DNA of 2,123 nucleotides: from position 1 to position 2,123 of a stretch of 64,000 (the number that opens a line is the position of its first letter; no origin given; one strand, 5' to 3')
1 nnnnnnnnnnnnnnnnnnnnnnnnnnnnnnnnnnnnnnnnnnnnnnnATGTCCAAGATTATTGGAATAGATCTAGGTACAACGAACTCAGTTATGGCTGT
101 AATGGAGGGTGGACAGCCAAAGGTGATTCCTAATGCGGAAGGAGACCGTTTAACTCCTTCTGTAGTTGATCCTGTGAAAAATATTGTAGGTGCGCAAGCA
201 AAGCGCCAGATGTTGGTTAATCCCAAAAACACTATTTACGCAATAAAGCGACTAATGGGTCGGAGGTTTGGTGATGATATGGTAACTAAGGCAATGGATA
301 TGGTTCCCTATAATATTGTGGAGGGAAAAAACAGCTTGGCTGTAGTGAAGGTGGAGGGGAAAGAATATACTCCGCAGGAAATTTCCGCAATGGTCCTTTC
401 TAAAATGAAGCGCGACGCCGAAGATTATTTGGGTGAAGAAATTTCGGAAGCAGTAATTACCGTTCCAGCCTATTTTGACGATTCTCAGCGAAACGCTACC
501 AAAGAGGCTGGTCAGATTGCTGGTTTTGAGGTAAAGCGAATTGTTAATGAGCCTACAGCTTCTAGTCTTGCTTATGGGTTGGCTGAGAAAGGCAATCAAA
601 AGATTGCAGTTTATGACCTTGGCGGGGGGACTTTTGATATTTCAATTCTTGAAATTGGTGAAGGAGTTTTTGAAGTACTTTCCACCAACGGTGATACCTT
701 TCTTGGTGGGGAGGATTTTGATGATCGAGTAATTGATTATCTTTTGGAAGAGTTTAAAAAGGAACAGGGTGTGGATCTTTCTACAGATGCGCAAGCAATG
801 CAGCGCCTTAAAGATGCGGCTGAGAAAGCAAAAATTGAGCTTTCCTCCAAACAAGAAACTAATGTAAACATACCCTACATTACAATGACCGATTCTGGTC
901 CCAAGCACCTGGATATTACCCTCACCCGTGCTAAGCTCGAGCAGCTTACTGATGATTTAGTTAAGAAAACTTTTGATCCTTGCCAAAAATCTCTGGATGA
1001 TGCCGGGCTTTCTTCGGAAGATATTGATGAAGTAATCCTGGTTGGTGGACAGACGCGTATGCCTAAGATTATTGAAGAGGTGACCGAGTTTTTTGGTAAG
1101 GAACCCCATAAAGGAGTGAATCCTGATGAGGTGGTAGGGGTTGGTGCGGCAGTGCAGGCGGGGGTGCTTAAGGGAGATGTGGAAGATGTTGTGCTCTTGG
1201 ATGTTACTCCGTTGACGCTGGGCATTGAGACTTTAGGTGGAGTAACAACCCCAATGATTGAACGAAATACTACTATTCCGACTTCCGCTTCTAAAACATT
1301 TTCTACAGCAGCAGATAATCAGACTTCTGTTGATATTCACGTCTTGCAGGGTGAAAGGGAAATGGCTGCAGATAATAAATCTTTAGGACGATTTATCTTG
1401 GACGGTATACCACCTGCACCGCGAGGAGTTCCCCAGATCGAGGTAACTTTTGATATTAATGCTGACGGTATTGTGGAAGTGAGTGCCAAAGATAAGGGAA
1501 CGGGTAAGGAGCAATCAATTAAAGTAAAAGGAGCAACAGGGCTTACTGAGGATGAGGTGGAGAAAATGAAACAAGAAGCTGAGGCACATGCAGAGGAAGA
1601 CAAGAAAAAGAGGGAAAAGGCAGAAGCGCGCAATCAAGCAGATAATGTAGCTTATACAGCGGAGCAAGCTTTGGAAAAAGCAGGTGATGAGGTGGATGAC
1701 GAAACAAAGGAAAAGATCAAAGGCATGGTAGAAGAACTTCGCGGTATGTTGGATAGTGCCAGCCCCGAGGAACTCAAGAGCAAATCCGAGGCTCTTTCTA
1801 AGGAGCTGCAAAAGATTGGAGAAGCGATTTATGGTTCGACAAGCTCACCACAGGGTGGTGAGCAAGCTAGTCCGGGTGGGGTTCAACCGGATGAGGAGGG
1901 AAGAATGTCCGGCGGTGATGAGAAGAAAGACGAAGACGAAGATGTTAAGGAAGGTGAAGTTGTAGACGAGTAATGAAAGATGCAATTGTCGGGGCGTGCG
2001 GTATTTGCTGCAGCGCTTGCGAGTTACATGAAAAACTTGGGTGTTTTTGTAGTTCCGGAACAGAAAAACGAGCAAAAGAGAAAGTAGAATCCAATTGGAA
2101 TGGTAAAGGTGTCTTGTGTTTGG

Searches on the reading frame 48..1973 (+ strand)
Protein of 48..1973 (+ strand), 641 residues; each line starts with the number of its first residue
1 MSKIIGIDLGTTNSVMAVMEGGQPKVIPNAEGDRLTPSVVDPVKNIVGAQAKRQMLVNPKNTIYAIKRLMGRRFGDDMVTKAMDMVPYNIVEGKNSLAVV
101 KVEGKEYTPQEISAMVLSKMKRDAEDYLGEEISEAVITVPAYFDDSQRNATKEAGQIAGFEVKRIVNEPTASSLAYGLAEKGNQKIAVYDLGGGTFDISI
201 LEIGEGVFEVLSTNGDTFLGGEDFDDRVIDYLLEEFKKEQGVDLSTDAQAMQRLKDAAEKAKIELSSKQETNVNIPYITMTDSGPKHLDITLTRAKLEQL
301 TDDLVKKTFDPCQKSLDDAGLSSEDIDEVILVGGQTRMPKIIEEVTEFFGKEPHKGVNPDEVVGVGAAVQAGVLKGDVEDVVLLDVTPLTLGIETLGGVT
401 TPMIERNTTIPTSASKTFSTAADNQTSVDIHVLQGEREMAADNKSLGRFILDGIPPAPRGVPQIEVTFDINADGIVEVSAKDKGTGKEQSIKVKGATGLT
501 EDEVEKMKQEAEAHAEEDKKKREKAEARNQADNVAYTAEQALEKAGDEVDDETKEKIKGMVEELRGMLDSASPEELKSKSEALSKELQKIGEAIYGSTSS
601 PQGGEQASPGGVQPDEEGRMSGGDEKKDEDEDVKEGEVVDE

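Call 53: find_encoding_contigs(protein=window:48-1973:+, flank=10000, max_places=2)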
Protein window:48-1973:+ (641 aa): 2 contigs read that carry it; 2 places shown.
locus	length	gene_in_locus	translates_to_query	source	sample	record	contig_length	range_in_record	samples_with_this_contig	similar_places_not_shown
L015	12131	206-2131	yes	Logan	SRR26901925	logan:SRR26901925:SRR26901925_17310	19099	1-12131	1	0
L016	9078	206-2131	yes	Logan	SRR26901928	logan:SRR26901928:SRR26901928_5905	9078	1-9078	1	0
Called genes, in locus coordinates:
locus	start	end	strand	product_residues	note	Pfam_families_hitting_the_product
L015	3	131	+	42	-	?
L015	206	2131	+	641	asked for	PF00012:HSP70, PF06723:MreB_Mbl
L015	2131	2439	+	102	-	-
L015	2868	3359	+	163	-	PF00293:NUDIX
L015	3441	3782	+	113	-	PF04020:Phage_holin_4_2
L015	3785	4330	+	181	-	-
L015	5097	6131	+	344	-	-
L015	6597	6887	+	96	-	-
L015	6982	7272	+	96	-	PF00312:Ribosomal_S15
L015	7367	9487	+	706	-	PF01138:RNase_PH, PF03725:RNase_PH_C, PF22675:KH-I_KHDC4-BBP (faint), PF01138:RNase_PH, PF00013:KH_1, PF00575:S1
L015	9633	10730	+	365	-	PF00004:AAA, PF07724:AAA_2 (weak), PF07728:AAA_5, PF22667:Lon_lid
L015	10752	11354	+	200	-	PF03167:UDG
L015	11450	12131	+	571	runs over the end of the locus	PF12706:Lactamase_B_2, PF00753:Lactamase_B, PF22505:RNase_J_b_CASP, PF07521:RMMBL (weak), PF17770:RNase_J_C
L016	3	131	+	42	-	?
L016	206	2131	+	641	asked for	PF00012:HSP70, PF06723:MreB_Mbl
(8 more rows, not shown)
